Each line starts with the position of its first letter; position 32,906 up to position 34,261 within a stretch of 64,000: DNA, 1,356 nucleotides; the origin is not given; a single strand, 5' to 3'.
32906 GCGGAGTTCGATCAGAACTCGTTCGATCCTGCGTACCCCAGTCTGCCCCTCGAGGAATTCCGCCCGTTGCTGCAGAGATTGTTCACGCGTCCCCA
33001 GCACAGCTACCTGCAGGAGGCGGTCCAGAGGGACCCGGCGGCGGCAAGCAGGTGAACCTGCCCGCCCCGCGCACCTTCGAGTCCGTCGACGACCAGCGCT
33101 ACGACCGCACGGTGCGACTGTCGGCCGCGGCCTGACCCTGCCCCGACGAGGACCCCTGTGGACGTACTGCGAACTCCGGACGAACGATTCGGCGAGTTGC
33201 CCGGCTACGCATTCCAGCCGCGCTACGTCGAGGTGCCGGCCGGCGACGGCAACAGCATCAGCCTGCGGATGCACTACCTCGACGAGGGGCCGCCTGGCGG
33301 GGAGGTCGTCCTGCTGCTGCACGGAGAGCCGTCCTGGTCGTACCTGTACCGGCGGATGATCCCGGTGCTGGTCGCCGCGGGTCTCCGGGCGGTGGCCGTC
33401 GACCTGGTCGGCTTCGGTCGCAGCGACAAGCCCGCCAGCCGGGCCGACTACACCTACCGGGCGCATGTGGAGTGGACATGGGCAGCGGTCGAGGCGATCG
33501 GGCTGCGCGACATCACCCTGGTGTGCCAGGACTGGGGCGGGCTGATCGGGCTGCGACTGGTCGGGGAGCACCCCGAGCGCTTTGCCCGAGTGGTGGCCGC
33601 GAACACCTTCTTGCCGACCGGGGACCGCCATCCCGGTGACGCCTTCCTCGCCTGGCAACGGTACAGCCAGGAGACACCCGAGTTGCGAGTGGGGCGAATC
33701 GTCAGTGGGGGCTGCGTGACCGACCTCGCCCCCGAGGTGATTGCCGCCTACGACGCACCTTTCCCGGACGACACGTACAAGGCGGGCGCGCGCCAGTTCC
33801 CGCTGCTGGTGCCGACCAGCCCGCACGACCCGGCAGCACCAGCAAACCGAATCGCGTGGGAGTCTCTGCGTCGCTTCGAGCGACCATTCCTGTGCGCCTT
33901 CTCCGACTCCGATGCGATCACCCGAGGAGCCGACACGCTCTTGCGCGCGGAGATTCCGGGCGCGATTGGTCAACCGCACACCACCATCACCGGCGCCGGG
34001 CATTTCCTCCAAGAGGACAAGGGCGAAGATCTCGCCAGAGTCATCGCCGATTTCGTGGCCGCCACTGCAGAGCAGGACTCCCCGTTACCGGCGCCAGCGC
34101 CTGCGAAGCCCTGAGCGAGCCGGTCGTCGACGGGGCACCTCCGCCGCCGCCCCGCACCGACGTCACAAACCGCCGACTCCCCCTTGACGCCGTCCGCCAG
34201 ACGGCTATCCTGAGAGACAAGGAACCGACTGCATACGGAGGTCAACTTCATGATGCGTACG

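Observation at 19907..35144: ~15 kb accessory island between yebC and pheT, inside an otherwise conserved minus-strand backbone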

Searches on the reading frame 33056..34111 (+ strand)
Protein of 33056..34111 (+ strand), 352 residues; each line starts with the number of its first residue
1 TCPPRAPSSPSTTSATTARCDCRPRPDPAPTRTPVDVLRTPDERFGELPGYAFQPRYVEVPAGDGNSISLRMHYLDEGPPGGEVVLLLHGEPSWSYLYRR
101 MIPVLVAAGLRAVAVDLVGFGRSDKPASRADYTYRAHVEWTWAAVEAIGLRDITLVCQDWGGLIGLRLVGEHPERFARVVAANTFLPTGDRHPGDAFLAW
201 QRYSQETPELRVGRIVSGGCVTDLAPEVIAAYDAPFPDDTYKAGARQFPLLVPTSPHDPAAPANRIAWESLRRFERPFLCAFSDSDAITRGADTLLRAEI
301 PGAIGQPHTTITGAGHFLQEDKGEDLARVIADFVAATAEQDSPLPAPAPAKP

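Call 9: search_protein_families(library=pfam, max_evalue=0.01, proteins=[window:33056-34111:+])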
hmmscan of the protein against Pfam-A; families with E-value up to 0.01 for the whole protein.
window:33056-34111:+ (352 aa): 3 families
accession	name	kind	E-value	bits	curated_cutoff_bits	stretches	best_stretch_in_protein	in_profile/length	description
PF00561.26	Abhydrolase_1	-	1.2e-23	84.5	25.8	1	84-201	2-113/245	alpha/beta hydrolase fold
PF12697.13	Abhydrolase_6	-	4.3e-14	54.1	26.3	1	85-328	1-216/217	Alpha/beta hydrolase family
PF12146.15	Hydrolase_4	-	7.8e-09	35.6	27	1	84-232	6-158/239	Serine aminopeptidase, S33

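Call 28: find_homologous_proteins(query=window:33158-34111:+, max_evalue=1e-20)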
Query window:33158-34111:+ (318 aa): 8000 proteins with E <= 1e-20 among 8000 candidates; the best 120 are listed.
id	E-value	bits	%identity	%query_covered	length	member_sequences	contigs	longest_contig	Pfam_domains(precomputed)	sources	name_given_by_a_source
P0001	2.6e-214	729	100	100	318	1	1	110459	PF12697.14,PF00561.27,PF12146.16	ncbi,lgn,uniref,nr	ncbi:MAG: haloalkane dehalogenase [Candidatus Dormibacteraeota bacterium]|uniref:Haloalkane dehaloge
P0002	1.3e-174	598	85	95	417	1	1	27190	PF12697.14,PF00561.27,PF12146.16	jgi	jgi:haloalkane dehalogenase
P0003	1.1e-173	595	84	95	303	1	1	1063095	PF12697.14,PF00561.27,PF12146.16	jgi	jgi:haloalkane dehalogenase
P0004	6.1e-173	593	84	95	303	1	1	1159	PF12697.14,PF00561.27,PF12146.16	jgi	-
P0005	1.6e-171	588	83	95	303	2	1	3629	PF12697.14,PF00561.27,PF12146.16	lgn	-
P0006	5.6e-171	586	85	92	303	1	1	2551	PF12697.14,PF00561.27,PF12146.16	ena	-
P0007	2.8e-170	584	83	95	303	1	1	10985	PF12697.14,PF00561.27,PF12146.16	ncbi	-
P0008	2.8e-170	584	84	95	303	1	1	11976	PF12697.14,PF00561.27,PF12146.16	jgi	jgi:haloalkane dehalogenase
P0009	1.1e-169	582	83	95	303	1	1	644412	PF12697.14,PF00561.27,PF12146.16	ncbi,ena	-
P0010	1.8e-169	581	83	96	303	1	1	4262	PF12697.14,PF00561.27,PF12146.16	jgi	jgi:haloalkane dehalogenase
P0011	3.2e-169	580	83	95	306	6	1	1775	PF12697.14,PF00561.27,PF12146.16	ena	-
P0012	9.4e-169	579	82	96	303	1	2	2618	PF12697.14,PF00561.27,PF12146.16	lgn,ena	-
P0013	1.5e-168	578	83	95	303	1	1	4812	PF12697.14,PF00561.27,PF12146.16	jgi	jgi:haloalkane dehalogenase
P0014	2.6e-168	577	82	96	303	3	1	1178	PF12697.14,PF00561.27,PF12146.16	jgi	jgi:haloalkane dehalogenase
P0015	2.9e-168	577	82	96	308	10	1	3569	PF12697.14,PF00561.27,PF12146.16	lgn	-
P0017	1.2e-167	575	84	92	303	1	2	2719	PF12697.14,PF00561.27,PF12146.16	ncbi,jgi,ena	jgi:haloalkane dehalogenase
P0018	2.0e-167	575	82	95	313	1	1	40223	PF12697.14,PF00561.27,PF12146.16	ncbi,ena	-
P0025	3.8e-166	570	82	95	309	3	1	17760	PF12697.14,PF00561.27,PF12146.16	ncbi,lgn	-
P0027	6.6e-166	570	83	95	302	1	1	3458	PF12697.14,PF00561.27,PF12146.16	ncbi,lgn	-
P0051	1.9e-161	555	79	95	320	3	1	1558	PF12697.14,PF00561.27,PF12146.16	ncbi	-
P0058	9.6e-161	553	81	95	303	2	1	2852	PF12697.14,PF00561.27,PF12146.16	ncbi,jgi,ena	jgi:haloalkane dehalogenase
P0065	1.7e-159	549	79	95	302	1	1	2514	PF12697.14,PF00561.27,PF12146.16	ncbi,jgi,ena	jgi:haloalkane dehalogenase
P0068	6.4e-159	547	78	96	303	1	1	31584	PF12697.14,PF00561.27,PF12146.16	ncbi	-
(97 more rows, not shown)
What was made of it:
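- On Haloalkane dehalogenase: 80-85% identity to annotated HLDs (call 28).
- Tried and rejected: The 80-85% identity to Nocardia and Mycobacterium proteins looked striking (call 28).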

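Call 29: find_encoding_contigs(protein=P0001, flank=3000, max_places=3)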
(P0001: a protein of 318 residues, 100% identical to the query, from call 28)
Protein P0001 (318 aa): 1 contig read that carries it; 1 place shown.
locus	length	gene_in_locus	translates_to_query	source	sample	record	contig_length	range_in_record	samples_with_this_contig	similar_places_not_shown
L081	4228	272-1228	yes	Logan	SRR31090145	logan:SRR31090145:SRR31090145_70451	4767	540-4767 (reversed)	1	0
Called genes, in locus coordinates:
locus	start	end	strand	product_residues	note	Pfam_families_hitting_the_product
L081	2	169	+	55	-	?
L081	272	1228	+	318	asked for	PF00561:Abhydrolase_1, PF12146:Hydrolase_4, PF12697:Abhydrolase_6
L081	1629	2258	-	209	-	PF02245:Pur_DNA_glyco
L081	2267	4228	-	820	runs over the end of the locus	PF03483:B3_4, PF03484:B5, PF17759:tRNA_synthFbeta, PF03147:FDX-ACB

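Call 30: find_encoding_contigs(protein=P0003, flank=10000, max_places=3)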
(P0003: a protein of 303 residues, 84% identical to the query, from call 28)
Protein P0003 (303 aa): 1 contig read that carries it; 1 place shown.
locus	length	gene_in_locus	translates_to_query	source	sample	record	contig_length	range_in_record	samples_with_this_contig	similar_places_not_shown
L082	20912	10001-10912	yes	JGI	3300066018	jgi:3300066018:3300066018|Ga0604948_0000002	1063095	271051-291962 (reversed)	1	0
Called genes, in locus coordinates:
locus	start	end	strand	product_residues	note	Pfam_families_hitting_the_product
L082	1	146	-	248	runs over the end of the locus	PF01925:TauE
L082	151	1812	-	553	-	PF00528:BPD_transp_1, PF09818:ABC_ATPase (faint), PF02463:SMC_N (weak), PF00005:ABC_tran, PF13304:AAA_21 (weak)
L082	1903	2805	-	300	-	PF00497:SBP_bac_3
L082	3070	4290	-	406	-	PF04389:Peptidase_M28 (faint), PF01546:Peptidase_M20, PF07687:M20_dimer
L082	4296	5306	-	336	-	PF24827:AstE_AspA_cat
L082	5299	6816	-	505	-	PF11794:HpaB_N, PF03241:HpaB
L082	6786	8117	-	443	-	PF00392:GntR, PF07729:FCD, PF01613:Flavin_Reduct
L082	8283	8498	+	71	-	-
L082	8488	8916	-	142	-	PF00903:Glyoxalase, PF12681:Glyoxalase_2 (faint), PF18029:Glyoxalase_6 (weak)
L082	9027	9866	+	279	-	PF00892:EamA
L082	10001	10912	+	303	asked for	PF00561:Abhydrolase_1, PF12146:Hydrolase_4, PF12697:Abhydrolase_6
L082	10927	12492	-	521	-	PF01039:Carboxyl_trans, PF03255:ACCA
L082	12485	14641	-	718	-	-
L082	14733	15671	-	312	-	PF02423:OCD_Mu_crystall, PF01488:Shikimate_DH (weak)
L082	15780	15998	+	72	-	-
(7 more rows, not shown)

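Call 31: find_encoding_contigs(protein=P0002, flank=10000, max_places=3)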
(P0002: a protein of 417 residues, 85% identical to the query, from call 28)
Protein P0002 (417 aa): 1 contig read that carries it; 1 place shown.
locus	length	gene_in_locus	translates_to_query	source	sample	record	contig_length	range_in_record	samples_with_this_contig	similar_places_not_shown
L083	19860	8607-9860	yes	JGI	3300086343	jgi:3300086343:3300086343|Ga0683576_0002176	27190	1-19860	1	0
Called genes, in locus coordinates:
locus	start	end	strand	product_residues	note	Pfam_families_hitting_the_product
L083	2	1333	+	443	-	PF02769:AIRS_C, PF00586:AIRS, PF02769:AIRS_C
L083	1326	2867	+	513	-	PF13522:GATase_6, PF13537:GATase_7, PF00156:Pribosyltran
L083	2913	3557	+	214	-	PF04471:Mrr_cat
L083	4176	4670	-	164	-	-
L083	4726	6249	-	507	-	PF07690:MFS_1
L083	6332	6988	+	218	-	PF00440:TetR_N, PF21597:TetR_C_43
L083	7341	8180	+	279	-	PF00892:EamA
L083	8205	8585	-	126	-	PF01850:PIN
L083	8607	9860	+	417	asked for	PF00561:Abhydrolase_1, PF12146:Hydrolase_4, PF12697:Abhydrolase_6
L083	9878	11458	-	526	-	PF01039:Carboxyl_trans, PF03255:ACCA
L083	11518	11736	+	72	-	-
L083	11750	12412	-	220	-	-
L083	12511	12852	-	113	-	-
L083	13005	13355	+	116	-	PF03795:YCII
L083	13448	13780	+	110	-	PF03795:YCII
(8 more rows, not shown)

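Call 61: list_cluster_members(proteins=[P0007, P0009, P0017, P0018, P0025, P0027, P0051, P0058, P0065, P0068])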
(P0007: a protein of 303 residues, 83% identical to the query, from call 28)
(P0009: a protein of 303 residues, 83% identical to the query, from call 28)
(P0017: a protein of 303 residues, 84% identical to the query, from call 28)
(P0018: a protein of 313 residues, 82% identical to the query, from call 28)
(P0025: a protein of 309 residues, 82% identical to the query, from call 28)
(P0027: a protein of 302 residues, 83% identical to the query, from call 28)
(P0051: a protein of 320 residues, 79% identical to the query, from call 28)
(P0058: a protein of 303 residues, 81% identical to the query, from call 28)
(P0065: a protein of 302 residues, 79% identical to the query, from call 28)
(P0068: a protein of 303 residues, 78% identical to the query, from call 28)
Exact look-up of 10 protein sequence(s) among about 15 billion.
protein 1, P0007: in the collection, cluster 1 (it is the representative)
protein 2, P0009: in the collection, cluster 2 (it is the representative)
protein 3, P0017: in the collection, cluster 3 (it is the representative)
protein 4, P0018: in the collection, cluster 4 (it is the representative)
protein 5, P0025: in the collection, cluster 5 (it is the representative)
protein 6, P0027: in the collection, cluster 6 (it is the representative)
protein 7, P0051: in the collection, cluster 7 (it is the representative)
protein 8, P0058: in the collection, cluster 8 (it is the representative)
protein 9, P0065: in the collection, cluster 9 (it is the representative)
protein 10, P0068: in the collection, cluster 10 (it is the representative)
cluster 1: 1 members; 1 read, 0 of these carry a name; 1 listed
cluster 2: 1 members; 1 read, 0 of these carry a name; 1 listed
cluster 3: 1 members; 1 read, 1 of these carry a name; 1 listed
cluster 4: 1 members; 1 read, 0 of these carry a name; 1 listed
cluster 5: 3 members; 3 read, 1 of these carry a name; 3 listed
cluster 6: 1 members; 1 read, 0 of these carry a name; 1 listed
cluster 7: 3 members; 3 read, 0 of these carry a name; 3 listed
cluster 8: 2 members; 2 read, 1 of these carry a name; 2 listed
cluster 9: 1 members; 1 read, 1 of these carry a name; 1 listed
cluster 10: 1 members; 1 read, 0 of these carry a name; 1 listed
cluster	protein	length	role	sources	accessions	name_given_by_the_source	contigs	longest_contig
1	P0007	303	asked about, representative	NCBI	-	-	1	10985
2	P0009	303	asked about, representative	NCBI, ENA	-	-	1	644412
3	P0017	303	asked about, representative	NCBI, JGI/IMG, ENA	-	haloalkane dehalogenase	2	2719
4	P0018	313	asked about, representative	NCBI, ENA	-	-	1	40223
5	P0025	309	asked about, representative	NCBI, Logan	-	-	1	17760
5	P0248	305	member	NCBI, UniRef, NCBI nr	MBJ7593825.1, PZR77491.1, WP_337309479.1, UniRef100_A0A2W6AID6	MAG: haloalkane dehalogenase [Candidatus Dormibacteraeota bacterium] | Haloalkane dehalogenase n=1 Tax=Candidatus Aeolococcus gillhamiae TaxID=3127015 ... | haloalkane dehalogenase [Candidatus Dormibacteraeota bacterium]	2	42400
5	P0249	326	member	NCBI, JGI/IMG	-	-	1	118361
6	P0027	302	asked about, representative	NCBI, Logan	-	-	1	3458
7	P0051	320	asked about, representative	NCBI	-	-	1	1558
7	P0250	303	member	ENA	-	-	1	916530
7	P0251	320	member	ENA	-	-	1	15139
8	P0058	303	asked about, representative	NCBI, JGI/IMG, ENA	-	haloalkane dehalogenase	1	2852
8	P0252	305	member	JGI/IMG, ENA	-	-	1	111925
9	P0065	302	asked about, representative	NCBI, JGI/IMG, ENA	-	haloalkane dehalogenase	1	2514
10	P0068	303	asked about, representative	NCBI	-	-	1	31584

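Call 62: find_encoding_contigs(protein=P0025, flank=10000, max_places=3)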
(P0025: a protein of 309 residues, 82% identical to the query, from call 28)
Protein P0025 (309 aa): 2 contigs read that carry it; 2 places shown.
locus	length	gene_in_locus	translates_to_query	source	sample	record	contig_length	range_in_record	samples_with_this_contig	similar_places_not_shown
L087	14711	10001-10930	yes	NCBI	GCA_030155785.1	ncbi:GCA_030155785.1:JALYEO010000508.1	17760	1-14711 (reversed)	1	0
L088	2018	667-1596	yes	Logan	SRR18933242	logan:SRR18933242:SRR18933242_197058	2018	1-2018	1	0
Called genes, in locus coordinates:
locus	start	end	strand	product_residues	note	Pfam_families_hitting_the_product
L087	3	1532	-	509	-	PF07690:MFS_1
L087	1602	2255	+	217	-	PF00440:TetR_N, PF21597:TetR_C_43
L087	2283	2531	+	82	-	-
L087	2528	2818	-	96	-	PF03992:ABM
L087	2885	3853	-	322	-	PF12146:Hydrolase_4, PF00561:Abhydrolase_1, PF12697:Abhydrolase_6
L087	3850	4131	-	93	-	PF13280:WYL (weak)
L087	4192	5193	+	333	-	-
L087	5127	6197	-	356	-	PF01965:DJ-1_PfpI, PF00165:HTH_AraC (faint), PF12833:HTH_18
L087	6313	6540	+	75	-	-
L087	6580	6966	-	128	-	PF18029:Glyoxalase_6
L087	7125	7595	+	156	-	PF10604:Polyketide_cyc2 (weak), PF08327:AHSA1 (weak)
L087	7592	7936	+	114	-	PF12840:HTH_20, PF01022:HTH_5, PF12802:MarR_2 (weak)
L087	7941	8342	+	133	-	PF10604:Polyketide_cyc2, PF08327:AHSA1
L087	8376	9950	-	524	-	PF01039:Carboxyl_trans, PF03255:ACCA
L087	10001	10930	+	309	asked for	PF00561:Abhydrolase_1, PF12146:Hydrolase_4, PF12697:Abhydrolase_6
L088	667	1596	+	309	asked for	PF00561:Abhydrolase_1, PF12146:Hydrolase_4, PF12697:Abhydrolase_6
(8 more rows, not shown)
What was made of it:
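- Closest known: HLD-type haloalkane dehalogenases. Different: Relatives sit near a carboxyltransferase and a YCII-YCII-ECF cluster (calls 30, 31, 62).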

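Call 82: find_encoding_contigs(protein=P0273, flank=10000, max_places=4)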
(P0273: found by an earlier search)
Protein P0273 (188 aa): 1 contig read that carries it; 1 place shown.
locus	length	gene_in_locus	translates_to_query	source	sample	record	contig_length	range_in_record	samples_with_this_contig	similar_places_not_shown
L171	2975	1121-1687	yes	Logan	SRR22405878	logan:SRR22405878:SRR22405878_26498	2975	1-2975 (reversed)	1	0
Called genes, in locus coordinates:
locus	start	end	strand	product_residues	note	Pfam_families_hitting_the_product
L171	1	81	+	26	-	?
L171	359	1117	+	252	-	PF20772:TACO1_YebC_N, PF01709:Transcrip_reg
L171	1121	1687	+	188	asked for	PF02075:RuvC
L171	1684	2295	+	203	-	PF01330:RuvA_N, PF14520:HHH_5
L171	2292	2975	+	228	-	?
